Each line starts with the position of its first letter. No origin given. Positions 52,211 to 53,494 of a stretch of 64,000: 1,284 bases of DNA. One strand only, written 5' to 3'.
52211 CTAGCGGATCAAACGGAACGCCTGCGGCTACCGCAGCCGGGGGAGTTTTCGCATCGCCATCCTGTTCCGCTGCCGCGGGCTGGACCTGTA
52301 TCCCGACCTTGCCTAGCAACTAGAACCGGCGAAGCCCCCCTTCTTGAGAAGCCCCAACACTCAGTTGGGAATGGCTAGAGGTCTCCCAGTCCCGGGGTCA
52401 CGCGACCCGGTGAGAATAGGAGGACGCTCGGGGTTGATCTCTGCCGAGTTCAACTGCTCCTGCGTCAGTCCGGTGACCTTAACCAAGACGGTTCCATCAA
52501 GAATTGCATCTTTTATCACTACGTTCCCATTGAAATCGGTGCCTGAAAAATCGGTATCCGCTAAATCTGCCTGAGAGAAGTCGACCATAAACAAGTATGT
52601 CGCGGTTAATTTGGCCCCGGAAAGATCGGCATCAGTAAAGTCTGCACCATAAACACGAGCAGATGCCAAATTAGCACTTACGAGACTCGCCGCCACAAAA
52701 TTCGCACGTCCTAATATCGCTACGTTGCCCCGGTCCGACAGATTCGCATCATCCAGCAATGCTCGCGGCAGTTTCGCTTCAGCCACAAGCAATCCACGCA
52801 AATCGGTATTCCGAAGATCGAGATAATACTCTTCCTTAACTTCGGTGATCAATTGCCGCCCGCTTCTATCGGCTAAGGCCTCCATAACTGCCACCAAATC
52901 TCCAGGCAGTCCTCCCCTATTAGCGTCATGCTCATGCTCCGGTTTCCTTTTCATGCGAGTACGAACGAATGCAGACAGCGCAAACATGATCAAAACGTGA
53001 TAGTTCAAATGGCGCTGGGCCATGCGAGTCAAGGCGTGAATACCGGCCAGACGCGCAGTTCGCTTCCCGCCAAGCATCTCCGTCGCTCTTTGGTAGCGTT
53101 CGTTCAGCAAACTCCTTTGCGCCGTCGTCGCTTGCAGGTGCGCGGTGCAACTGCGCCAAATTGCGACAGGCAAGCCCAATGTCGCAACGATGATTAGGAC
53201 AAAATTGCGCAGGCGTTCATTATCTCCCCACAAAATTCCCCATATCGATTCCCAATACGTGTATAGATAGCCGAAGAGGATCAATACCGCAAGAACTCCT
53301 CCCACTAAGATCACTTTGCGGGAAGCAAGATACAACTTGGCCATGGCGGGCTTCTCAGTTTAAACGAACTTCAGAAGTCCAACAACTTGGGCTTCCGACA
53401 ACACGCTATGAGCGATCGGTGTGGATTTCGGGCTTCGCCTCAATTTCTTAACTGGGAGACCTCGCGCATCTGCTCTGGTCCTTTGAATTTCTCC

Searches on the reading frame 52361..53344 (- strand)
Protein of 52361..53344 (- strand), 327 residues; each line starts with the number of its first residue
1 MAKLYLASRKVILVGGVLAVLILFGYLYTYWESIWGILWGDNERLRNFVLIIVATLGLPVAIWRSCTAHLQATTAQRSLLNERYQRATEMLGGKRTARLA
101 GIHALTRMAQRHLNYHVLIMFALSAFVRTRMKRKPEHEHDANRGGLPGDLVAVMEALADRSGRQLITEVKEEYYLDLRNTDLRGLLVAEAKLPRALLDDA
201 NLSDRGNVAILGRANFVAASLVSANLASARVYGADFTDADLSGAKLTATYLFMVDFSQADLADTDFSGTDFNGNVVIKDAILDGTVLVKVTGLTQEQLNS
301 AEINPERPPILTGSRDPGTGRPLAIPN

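Call 70: search_protein_families(library=pfam, proteins=[window:52361-53344:-], max_evalue=0.0001)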
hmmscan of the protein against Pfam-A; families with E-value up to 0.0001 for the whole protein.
window:52361-53344:- (327 aa): 3 families
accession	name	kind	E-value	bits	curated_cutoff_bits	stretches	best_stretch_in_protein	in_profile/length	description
PF00805.28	Pentapeptide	-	1.6e-13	50.4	20.2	1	239-273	1-35/40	Pentapeptide repeats (8 copies)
PF13576.12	Pentapeptide_3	-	9.8e-07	29.3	27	0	252-280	19-47/48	Pentapeptide repeats (9 copies)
PF13599.13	Pentapeptide_4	-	7.2e-06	26.4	38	1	210-272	2-64/78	Pentapeptide repeat region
